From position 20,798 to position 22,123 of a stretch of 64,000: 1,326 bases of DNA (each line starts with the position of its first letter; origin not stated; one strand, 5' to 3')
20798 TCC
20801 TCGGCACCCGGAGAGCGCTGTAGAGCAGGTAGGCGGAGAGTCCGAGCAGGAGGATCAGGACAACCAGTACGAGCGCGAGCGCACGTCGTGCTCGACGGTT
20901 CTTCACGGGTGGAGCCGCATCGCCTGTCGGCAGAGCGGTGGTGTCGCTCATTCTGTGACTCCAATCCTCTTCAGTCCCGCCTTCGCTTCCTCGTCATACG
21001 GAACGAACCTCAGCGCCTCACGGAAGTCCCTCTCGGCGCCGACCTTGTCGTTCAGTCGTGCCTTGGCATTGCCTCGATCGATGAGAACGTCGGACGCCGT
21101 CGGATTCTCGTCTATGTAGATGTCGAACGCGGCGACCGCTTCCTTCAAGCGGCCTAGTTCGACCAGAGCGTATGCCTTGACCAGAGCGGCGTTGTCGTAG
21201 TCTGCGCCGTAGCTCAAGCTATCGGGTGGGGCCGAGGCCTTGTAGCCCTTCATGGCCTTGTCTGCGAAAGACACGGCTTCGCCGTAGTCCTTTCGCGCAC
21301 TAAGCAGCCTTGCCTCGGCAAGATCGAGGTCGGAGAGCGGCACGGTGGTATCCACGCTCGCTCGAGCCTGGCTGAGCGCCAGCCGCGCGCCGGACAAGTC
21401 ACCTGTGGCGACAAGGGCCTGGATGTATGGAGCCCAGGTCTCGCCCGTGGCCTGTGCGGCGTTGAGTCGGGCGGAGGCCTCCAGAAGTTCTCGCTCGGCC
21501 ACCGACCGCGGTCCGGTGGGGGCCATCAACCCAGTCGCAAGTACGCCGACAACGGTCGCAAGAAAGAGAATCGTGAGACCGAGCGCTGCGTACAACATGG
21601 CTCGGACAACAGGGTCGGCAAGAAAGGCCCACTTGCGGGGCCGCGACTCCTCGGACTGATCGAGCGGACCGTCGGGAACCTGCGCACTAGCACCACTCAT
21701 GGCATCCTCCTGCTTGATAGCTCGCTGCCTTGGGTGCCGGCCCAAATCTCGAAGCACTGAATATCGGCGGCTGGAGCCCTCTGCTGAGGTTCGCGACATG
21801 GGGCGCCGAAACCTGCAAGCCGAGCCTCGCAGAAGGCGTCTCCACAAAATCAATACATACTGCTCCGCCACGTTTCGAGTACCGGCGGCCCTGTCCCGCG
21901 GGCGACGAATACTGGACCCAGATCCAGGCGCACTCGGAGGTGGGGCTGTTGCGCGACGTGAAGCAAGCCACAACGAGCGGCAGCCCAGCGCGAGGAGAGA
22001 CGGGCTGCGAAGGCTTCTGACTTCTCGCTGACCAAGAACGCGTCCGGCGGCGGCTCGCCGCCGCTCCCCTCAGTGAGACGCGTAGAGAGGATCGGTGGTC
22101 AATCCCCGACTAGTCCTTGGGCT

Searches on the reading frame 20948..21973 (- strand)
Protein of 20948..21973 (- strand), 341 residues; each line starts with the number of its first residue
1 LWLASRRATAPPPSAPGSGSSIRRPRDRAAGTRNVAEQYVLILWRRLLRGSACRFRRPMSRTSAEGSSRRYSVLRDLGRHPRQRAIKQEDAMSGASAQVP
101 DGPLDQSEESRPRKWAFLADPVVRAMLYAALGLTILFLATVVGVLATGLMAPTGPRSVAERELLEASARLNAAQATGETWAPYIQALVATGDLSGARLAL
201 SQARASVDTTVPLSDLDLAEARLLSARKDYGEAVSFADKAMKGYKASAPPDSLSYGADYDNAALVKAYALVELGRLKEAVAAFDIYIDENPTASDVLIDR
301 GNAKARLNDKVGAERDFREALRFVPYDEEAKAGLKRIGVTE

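Call 12: search_protein_families(library=pfam, proteins=[window:20948-21973:-])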
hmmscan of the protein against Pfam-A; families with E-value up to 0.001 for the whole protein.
window:20948-21973:- (341 aa): 7 families
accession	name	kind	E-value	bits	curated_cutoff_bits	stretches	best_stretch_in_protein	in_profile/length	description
PF13428.12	TPR_14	-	3.5e-09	36.9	23.5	0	262-298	3-39/44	Tetratricopeptide repeat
PF07719.23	TPR_2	-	2.1e-06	27.9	27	0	295-325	2-32/34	Tetratricopeptide repeat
PF13432.12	TPR_16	-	7.4e-06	26.7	32.7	1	265-327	2-64/65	Tetratricopeptide repeat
PF13374.12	TPR_10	-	6.5e-05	23.3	27.5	0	221-246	9-34/42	Tetratricopeptide repeat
PF13371.12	TPR_9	-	7.1e-05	23.2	35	0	267-296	36-65/73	Tetratricopeptide repeat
PF00515.34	TPR_1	-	0.00037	20.6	27.8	0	295-323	2-30/34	Tetratricopeptide repeat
PF14559.12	TPR_19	-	0.00064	20.4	25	0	226-295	3-60/68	Tetratricopeptide repeat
